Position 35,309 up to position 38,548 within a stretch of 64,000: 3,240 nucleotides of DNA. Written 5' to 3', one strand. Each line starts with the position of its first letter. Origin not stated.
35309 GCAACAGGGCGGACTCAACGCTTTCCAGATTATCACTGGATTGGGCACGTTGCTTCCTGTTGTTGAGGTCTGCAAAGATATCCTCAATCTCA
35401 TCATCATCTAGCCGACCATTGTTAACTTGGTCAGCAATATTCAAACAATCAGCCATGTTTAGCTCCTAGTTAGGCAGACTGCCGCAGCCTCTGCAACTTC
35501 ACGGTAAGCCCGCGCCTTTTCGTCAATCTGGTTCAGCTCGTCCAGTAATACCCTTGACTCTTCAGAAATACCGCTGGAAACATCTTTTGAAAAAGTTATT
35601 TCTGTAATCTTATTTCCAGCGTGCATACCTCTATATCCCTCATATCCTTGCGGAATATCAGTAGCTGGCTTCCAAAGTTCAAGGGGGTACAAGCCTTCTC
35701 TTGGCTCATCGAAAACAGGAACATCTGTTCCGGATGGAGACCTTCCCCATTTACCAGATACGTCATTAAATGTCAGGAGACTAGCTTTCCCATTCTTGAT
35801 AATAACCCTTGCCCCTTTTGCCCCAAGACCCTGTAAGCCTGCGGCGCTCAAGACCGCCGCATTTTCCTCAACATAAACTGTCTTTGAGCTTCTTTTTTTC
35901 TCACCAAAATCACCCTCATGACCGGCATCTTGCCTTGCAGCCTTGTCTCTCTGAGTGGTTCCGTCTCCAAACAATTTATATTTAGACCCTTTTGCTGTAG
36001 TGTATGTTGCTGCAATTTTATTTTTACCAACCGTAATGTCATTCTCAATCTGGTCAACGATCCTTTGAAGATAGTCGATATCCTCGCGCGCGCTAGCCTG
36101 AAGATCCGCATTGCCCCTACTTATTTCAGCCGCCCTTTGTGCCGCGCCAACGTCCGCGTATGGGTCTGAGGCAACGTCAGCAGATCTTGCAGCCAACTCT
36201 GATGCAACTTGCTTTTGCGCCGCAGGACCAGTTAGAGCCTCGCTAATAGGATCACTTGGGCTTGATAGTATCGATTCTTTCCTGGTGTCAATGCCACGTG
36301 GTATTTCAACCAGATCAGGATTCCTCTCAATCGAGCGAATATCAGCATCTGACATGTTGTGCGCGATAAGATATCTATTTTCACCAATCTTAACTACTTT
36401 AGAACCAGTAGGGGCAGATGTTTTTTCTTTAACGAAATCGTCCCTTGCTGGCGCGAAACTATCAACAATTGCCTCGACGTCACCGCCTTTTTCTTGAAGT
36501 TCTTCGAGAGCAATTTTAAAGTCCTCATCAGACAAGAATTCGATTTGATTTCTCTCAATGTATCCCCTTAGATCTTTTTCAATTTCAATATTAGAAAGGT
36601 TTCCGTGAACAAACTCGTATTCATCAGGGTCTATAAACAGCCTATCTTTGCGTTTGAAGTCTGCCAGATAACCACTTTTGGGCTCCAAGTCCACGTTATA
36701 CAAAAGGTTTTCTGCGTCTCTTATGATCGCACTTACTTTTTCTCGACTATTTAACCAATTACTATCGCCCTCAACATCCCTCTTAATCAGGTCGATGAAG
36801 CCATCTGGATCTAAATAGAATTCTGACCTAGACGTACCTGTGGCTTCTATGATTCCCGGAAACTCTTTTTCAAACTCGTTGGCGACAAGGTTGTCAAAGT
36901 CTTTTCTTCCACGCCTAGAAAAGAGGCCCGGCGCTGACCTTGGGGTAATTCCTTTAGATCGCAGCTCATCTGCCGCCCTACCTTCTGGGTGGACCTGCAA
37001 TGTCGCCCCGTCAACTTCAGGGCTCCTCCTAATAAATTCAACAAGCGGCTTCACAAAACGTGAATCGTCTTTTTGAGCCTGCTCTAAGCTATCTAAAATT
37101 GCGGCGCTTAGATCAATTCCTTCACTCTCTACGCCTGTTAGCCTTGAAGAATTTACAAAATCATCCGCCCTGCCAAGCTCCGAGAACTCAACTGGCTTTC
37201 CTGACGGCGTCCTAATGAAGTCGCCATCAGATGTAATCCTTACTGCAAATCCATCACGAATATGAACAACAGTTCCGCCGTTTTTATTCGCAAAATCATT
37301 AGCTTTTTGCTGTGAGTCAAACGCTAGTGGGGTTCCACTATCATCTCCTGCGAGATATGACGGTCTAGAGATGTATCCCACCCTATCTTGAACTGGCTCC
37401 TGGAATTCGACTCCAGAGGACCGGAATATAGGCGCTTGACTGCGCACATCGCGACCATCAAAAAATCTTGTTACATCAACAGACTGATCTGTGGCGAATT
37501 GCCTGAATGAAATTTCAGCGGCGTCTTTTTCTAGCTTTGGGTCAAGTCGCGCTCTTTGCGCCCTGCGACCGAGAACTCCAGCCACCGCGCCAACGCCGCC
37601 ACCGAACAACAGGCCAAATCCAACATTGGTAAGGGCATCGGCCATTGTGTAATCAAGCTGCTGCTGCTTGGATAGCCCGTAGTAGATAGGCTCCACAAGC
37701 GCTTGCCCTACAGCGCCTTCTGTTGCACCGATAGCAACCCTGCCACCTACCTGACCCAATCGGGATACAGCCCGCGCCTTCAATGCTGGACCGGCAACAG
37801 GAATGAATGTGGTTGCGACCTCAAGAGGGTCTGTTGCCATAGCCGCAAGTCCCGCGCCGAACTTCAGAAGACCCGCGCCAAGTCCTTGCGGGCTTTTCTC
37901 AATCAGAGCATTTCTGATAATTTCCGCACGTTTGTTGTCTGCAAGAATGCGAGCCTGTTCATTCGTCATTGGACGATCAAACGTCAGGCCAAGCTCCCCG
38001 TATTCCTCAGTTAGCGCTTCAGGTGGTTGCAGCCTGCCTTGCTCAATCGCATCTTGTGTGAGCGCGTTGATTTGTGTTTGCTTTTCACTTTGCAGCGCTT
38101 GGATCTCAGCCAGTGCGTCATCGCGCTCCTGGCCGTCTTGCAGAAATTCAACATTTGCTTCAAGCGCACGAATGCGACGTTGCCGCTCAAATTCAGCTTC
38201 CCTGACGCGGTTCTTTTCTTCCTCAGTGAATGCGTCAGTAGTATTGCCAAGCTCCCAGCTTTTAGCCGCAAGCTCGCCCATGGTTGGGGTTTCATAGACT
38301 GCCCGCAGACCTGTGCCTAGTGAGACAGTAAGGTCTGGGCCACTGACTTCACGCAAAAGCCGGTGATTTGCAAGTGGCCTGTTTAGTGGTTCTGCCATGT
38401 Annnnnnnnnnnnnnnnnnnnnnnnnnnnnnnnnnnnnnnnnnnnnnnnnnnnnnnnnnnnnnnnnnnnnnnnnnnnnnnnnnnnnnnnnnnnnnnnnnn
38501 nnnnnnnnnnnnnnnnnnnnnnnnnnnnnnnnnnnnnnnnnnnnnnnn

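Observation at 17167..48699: Conserved palindromic motif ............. upstream of at least five leftward virion transcription units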

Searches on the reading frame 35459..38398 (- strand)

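Call 11: search_protein_families(library=phrogs, proteins=[window:35459-38398:-])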
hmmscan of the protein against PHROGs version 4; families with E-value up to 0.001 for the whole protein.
window:35459-38398:- (979 aa): 4 families
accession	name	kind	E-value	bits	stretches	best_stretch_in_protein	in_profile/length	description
phrog_938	-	lysis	7.8e-51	173.4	1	796-942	1322-1467/2185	endolysin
phrog_3003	-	unknown function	7.2e-26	92.1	1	150-318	91-259/568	-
phrog_342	-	head and packaging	2.1e-15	56.8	1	173-387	311-429/1235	internal virion protein with endolysin domain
phrog_8824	-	unknown function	2.9e-05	24.7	1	180-273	145-230/390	-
